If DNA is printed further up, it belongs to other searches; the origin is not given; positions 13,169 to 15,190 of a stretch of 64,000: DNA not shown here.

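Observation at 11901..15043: Two-gene CHAT (caspase-like) protease cassette with a 574-aa partner of no recognisable family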

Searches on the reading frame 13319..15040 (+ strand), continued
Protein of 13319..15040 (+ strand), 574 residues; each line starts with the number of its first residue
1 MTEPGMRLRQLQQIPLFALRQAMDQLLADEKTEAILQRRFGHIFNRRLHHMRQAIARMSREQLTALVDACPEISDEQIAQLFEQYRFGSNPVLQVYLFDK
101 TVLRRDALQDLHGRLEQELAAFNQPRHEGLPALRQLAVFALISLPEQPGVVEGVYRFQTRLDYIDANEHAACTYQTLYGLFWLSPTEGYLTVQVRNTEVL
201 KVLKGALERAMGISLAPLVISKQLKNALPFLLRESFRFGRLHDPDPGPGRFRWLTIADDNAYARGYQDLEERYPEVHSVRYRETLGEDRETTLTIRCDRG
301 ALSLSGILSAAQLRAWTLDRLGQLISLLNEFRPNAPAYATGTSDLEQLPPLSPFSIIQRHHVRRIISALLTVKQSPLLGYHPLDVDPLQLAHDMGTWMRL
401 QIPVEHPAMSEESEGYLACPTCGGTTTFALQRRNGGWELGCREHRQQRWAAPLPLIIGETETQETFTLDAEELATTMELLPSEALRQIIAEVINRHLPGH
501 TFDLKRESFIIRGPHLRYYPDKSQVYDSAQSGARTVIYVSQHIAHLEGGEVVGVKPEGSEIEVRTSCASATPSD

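Call 36: fold_search(model_id=the predicted structure, library=pdb)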
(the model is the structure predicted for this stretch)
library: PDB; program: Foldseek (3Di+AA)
matches with E <= 10: 1164; with E <= 0.001: 9
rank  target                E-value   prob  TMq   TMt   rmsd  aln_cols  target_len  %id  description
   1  2owy_A                2.7e-06  1.00  0.25  0.41   9.4       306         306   13  The recombination-associated protein RdgC adopts a novel toroidal architecture for DNA binding (released 2007-11-20)
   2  2owl_B                3.2e-06  1.00  0.25  0.42   9.2       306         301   11  Crystal structure of E. coli RdgC (released 2007-03-20)
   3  2owl_A                3.4e-06  1.00  0.26  0.43   8.5       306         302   12  Crystal structure of E. coli RdgC (released 2007-03-20)
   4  6qld_N                4.2e-05  1.00  0.19  0.27  18.5       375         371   11  Structure of inner kinetochore CCAN-Cenp-A complex (released 2019-10-02)
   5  7r5s_L                4.4e-04  1.00  0.22  0.35  10.0       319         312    8  Structure of the human CCAN bound to alpha satellite DNA (released 2022-04-27)
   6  8ow1_N                4.9e-04  1.00  0.17  0.23  10.8       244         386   11  Cryo-EM structure of the yeast Inner kinetochore bound to a CENP-A nucleosome. (released 2023-08-09)
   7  7pkn_L                6.6e-04  1.00  0.21  0.35  10.5       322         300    9  Structure of the human CCAN deltaCT complex (released 2022-04-27)
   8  8ovw_N                7.0e-04  1.00  0.18  0.25  11.1       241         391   11  Cryo-EM structure of CBF1-CCAN bound topologically to centromeric DNA (released 2023-08-09)
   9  8ow1_NN               7.4e-04  0.99  0.16  0.22  11.7       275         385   13  Cryo-EM structure of the yeast Inner kinetochore bound to a CENP-A nucleosome. (released 2023-08-09)
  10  7xhn_L                3.1e-03  0.99  0.22  0.37   9.3       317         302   10  Structure of human inner kinetochore CCAN-DNA complex (released 2023-01-25)
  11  7xhn_N                4.2e-03  1.00  0.17  0.28  10.5       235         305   13  Structure of human inner kinetochore CCAN-DNA complex (released 2023-01-25)
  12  7xho_L                7.8e-03  0.98  0.23  0.38   8.9       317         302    9  Structure of human inner kinetochore CCAN complex (released 2022-12-14)
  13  7xho_N                1.0e-02  0.87  0.17  0.29  15.7       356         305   13  Structure of human inner kinetochore CCAN complex (released 2022-12-14)
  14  9v86_A                1.2e-02  0.28  0.10  0.08  21.7       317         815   13  Cryo-EM structure of KICSTOR CCC complex (state 3) (released 2025-11-12)
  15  9a69_B                2.2e-02  0.09  0.07  0.07  23.0       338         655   11  Integrative model of MCPB-MCPC by crosslinking MS and deep learning (released 2024-09-18)
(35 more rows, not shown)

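Call 37: search_solved_structures(query=A2, max_evalue=10, show_alignments=2)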
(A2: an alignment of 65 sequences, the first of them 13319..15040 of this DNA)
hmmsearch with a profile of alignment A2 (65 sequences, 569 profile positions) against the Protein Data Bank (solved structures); distinct sequences matched with E-value up to 10: 13.
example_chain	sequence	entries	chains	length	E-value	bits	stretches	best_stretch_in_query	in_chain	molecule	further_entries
6sw9_8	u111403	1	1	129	0.018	16.7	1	414-447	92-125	Translation initiation factor 2 subunit beta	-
2qmu_C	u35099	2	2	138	0.02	16.5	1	414-447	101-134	Translation initiation factor 2 beta subunit | Translation initiation factor 2 subunit beta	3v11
3cw2_K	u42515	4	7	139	0.021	16.5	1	414-447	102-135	Translation initiation factor 2 subunit beta | aIF2-beta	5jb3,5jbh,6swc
2nxu_A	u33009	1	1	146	0.022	16.4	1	414-447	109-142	Translation initiation factor 2 beta subunit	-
2eh3_A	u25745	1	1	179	0.065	14.8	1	50-121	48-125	Transcriptional regulator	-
8cyk_B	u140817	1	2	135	0.14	13.8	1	38-104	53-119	HALC1_878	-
2d74_B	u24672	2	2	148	0.17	13.4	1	413-462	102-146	Translation initiation factor 2 beta subunit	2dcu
9v21_sC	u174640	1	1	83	0.24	13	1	415-445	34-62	Small ribosomal subunit protein eS27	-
9v1j_sC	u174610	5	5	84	0.24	13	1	415-445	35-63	Small ribosomal subunit protein eS27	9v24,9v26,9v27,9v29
4v4n_Ai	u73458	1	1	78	1.4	10.4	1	393-454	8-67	50S ribosomal protein L37AE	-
4v6u_Bi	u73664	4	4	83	1.5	10.3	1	393-454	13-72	50S ribosomal protein L37Ae | Large ribosomal subunit protein eL43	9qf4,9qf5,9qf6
4akx_B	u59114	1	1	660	1.8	10.1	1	20-78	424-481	EXOU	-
3tu3_B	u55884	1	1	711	2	9.9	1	20-78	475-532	ExoU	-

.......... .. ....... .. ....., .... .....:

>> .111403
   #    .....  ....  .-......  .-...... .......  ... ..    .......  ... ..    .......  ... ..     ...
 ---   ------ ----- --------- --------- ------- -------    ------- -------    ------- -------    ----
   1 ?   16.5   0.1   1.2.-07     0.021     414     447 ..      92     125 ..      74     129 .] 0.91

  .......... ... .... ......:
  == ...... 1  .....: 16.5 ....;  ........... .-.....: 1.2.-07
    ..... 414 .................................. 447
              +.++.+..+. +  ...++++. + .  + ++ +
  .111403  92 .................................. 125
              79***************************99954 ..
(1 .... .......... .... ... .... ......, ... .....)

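Call 40: fold_search(model_id=the predicted structure, library=viral)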
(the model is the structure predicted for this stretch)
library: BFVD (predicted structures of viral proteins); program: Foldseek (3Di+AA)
matches with E <= 10: 1077; with E <= 0.001: 8
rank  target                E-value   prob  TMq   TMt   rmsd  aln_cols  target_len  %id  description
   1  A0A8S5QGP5            6.0e-07  1.00  0.19  0.31  13.9       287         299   10  Uncharacterized protein [Siphoviridae sp. ctF6o6]
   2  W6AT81                4.5e-06  1.00  0.28  0.38  10.6       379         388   12  (no name in the UniProt tables at hand)
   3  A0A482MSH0            5.8e-06  1.00  0.27  0.50   7.6       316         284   11  Exonuclease [Escherichia phage PTXU04]
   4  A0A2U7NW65            1.3e-05  1.00  0.22  0.34  11.6       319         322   12  (no name in the UniProt tables at hand)
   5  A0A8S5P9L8            1.9e-05  1.00  0.27  0.38   8.0       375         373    8  Recombination-associated protein [Siphoviridae sp. ct8Hx23]
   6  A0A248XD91            1.9e-05  1.00  0.23  0.34   9.9       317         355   11  Recombination-associated protein RdgC [Klebsiella phage YMC16/01/N133_KPN_BP]
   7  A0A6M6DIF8            1.9e-04  0.97  0.14  0.16  24.0       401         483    9  (no name in the UniProt tables at hand)
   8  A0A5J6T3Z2            4.8e-04  1.00  0.23  0.25  10.6       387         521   11  Exonuclease [Aeromonas phage vB_AhyS-A18P4]
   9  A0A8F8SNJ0            1.3e-03  0.77  0.13  0.15  22.2       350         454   12  (no name in the UniProt tables at hand)
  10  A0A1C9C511            1.6e-03  0.91  0.13  0.27  15.3       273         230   11  Putative TATA-box-binding protein [Heterosigma akashiwo virus 01]
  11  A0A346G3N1            2.6e-03  0.85  0.12  0.22  17.8       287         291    9  (no name in the UniProt tables at hand)
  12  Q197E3                2.9e-03  0.69  0.12  0.20  18.2       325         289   10  Uncharacterized protein 017R [Invertebrate iridescent virus 3]
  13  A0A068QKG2            3.2e-03  0.75  0.12  0.20  19.3       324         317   10  Uncharacterized protein [Armadillidium vulgare iridescent virus]
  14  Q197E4                3.7e-03  0.28  0.12  0.07  23.4       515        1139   10  Uncharacterized protein 016R [Invertebrate iridescent virus 3]
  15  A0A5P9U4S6            6.2e-03  0.84  0.11  0.28  16.7       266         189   12  (no name in the UniProt tables at hand)
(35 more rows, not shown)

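Call 44: find_related_loci(query=A3, collection=genome_contigs, flank=10000)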
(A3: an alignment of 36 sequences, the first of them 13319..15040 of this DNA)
Query A3 (574 aa) in genome_contigs; peptide patterns used: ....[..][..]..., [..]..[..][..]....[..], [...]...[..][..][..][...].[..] (x = any residue, [..] = any of these).
62 stretches matched a pattern; 16 encode a relative of the query (tblastn E <= 1e-3); 16 distinct loci.
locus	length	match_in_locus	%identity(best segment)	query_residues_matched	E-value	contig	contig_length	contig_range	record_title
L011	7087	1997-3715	91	1-574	0e+0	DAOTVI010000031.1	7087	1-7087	MAG TPA_asm: Anaerolineae bacterium isolate H106_27 k137_75566, whole genome shotgun sequence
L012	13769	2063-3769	85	1-571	0e+0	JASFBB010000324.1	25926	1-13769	MAG: Anaerolineae bacterium isolate PO_14 k141_466022, whole genome shotgun sequence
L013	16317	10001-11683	85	1-563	0e+0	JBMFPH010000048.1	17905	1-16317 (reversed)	MAG: Anaerolineae bacterium isolate KM4338-58 NODE_48_length_17905_cov_3.086269, whole genome shotgun sequence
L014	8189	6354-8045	87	1-565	0e+0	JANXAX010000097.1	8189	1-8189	MAG: Anaerolineae bacterium isolate SKYB15 NODE_97_length_8189_cov_3.158037, whole genome shotgun sequence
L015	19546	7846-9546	78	1-569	0e+0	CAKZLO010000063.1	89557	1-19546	MAG TPA_asm: uncultured Ardenticatenia bacterium isolate SRR5214706_bin.41_CONCOCT_v1.1_MAG genome assembly, contig: ERZ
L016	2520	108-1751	58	1-563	0e+0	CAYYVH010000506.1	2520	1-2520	MAG TPA_asm: uncultured Anaerolineales bacterium isolate binchicken_co275_18 genome assembly, contig: NODE_100914_length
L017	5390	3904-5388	63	7-505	0e+0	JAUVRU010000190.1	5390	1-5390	MAG: Anaerolineae bacterium isolate CSMAG_722 CSMAG_722_k127_2415858_length_5390_cov_41.0000, whole genome shotgun seque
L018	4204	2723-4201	54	7-503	0e+0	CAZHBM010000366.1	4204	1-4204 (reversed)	MAG TPA_asm: uncultured Anaerolineales bacterium isolate binchicken_co129_901 genome assembly, contig: NODE_79001_length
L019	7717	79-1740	40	1-555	3e-130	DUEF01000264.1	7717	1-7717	MAG TPA_asm: Caldilineae bacterium isolate G439 Contig264, whole genome shotgun sequence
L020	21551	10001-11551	39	7-525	1e-125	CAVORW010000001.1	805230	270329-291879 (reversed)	MAG: uncultured Chloroflexia bacterium isolate MFD09964.bin.2.12 genome assembly, contig: contig_17741, whole genome sho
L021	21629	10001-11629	38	10-558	3e-124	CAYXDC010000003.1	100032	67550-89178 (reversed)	MAG TPA_asm: uncultured Anaerolineaceae bacterium isolate binchicken_co259_227 genome assembly, contig: NODE_32_length_1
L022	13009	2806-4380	38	10-537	5e-122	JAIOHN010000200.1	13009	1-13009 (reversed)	MAG: Anaerolineae bacterium isolate MAG_05 contig_67677, whole genome shotgun sequence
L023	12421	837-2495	41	7-557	4e-117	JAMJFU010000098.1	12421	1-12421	MAG: Anaerolineae bacterium isolate B4-07 NODE_98_length_12421_cov_6.397865, whole genome shotgun sequence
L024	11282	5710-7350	38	7-559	5e-112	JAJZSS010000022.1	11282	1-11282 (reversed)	MAG: Chloroflexota bacterium isolate SKS3.bin4 NODE_9549_length_11282_cov_1.022232, whole genome shotgun sequence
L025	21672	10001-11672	42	1-558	3e-110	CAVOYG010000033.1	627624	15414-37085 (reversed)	MAG: uncultured Chloroflexia bacterium isolate MFD09964.bin.2.44 genome assembly, contig: contig_7746, whole genome shot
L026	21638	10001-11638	33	11-541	1e-94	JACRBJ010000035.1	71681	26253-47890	MAG: Chloroflexi bacterium isolate NC_groundwater_1617_Pr3_B-0.1um_54_22 SR-2_scaffold_141_1585072, whole genome shotgun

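Call 61: find_encoding_contigs(protein=P0119, flank=8000, max_places=2)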
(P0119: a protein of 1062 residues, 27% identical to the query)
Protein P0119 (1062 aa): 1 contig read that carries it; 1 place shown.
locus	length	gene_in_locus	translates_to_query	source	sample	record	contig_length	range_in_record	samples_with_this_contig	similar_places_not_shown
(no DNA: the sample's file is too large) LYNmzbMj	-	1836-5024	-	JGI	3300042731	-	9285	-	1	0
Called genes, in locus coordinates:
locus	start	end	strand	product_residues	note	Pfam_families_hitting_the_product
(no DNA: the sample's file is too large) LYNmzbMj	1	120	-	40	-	?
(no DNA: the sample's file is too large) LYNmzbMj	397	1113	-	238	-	-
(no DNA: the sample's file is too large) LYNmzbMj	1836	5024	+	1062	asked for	PF12770:CHAT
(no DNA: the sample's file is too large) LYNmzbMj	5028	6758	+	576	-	-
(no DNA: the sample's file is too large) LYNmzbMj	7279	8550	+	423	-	PF01409:tRNA-synt_2d (faint), PF13393:tRNA-synt_His, PF00587:tRNA-synt_2b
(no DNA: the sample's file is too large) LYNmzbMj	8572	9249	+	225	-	PF01634:HisG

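Call 62: find_encoding_contigs(protein=P0098, flank=8000, max_places=2)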
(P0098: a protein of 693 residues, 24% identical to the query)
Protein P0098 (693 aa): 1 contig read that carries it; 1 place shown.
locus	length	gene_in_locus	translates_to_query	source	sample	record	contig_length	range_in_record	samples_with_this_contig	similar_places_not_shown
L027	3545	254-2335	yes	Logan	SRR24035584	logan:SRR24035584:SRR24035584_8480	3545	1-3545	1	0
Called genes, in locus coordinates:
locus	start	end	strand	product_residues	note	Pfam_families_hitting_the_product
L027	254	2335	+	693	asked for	-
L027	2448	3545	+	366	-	?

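Call 64: search_protein_families(library=pfam, proteins=[L010:2571-4802:+, L008:7777-8754:+, L009:4684-5880:+, L007:9389-10576:+, L025:5911-9969:+, L027:2448-3545:+, L007:4837-5982:+, P0119], max_evalue=0.01)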
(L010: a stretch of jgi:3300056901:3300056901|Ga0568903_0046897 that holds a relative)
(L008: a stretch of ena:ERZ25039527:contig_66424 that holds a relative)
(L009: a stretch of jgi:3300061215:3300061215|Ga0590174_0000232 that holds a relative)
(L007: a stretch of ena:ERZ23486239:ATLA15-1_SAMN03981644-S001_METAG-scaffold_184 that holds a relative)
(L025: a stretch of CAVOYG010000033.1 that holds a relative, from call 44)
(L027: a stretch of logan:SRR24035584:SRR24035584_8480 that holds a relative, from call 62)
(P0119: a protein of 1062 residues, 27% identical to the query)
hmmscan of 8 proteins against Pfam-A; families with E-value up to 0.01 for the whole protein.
L010:2571-4802:+ (744 aa): 7 families
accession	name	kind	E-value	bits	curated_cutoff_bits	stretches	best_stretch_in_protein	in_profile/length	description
PF20703.3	nSTAND1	-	1.4e-54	186.6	27.1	1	72-449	1-374/379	Novel STAND NTPase 1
PF03781.23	FGE-sulfatase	-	3.3e-36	125.7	23.3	1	585-741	33-231/255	Sulfatase-modifying factor enzyme 1-like domain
PF13401.12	AAA_22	-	2.7e-05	24.9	27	1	104-230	5-121/130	AAA domain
PF13646.12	HEAT_2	-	2.9e-05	24.7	27.7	1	508-568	4-66/88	HEAT repeats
PF13191.12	AAA_16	-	3.5e-05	24.8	32.6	1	87-197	2-143/167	AAA ATPase domain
PF03193.22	RsgA_GTPase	-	0.00043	20.6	30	1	100-123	102-125/174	RsgA GTPase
PF02985.28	HEAT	-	0.0021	18.6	23.5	0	535-560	2-27/31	HEAT repeat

L008:7777-8754:+ (326 aa): 3 families
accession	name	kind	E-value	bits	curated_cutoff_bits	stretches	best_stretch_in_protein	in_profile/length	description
PF13240.11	Zn_Ribbon_1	-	3.5e-05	23.9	25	1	3-24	2-23/23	zinc-ribbon domain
PF12773.13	DZR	-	0.00012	22.6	27.3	1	3-25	1-23/45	Double zinc ribbon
PF13248.11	Zn_ribbon_3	-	0.00022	21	27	1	2-22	4-24/26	zinc-ribbon domain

L009:4684-5880:+ (399 aa): 1 family
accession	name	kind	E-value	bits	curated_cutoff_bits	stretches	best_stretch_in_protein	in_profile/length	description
PF21896.2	Talin_IBS2B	-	0.0068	16.8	27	0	45-94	63-107/118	Talin IBS2B domain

L007:9389-10576:+ (396 aa): 0 families

L025:5911-9969:+ (1353 aa): 4 families
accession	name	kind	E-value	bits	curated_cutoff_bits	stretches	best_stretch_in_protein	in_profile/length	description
PF12770.12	CHAT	-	1.2e-23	84.5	24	1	989-1241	20-281/289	CHAT domain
PF05729.18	NACHT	-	5.3e-06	26.8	26.7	1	199-350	3-163/167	NACHT domain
PF13248.11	Zn_ribbon_3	-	0.0006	19.6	27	1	21-42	4-24/26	zinc-ribbon domain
PF13401.12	AAA_22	-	0.0019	19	27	1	198-307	7-115/130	AAA domain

L027:2448-3545:+ (366 aa): 2 families
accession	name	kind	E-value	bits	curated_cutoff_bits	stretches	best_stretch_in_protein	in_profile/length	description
PF02384.22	N6_Mtase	-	2.7e-36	125.9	20.4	1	156-364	5-191/311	N-6 DNA Methylase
PF12161.14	HsdM_N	-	8.9e-27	94.8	24.5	1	9-142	1-135/135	HsdM N-terminal domain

L007:4837-5982:+ (382 aa): 18 families
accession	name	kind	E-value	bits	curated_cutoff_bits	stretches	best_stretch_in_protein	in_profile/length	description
PF07719.23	TPR_2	-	3.5e-14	52.1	27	2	277-308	2-33/34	Tetratricopeptide repeat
PF13431.12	TPR_17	-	1.3e-13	50.5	24.4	0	264-297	1-34/34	Tetratricopeptide repeat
PF13414.12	TPR_11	-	5.3e-13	48.9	26.8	2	283-322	1-40/42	TPR repeat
PF00515.34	TPR_1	-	5.2e-11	42.3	27.8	1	276-309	1-34/34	Tetratricopeptide repeat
PF13432.12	TPR_16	-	1.5e-09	38.6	32.7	1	246-308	3-63/65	Tetratricopeptide repeat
PF13424.12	TPR_12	-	8e-09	36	30.1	2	275-342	2-75/77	Tetratricopeptide repeat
PF14559.12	TPR_19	-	1.5e-08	35.3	25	1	258-306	7-55/68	Tetratricopeptide repeat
PF13428.12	TPR_14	-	1.9e-07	31.5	23.5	1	278-317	3-42/44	Tetratricopeptide repeat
PF13181.12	TPR_8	-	1.8e-06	28.1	25.7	1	277-308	2-33/34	Tetratricopeptide repeat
PF23914.1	TPR_CcmH_CycH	-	3.3e-05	24.2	42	2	269-319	43-93/158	Cytochrome c-type biogenesis protein H TPR domain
PF13371.12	TPR_9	-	6.5e-05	23.3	35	1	258-308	11-61/73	Tetratricopeptide repeat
PF13374.12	TPR_10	-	8.6e-05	22.9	27.5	1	276-305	2-31/42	Tetratricopeptide repeat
PF13176.12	TPR_7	-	0.0001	22.6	27.9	0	283-307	6-30/36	Tetratricopeptide repeat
PF12773.13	DZR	-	0.00085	19.9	27.3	1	3-22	27-45/45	Double zinc ribbon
PF19925.4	DUF6388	-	0.0015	19.5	25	0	311-360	34-83/107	Family of unknown function (DUF6388)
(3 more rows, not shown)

P0119 (1062 aa): 2 families
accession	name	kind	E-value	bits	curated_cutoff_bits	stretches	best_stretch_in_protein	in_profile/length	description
PF12770.12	CHAT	-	1.4e-31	110.5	24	1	627-891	1-272/289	CHAT domain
PF01364.23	Peptidase_C25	-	0.00019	21.2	23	1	756-889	219-348/374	Peptidase family C25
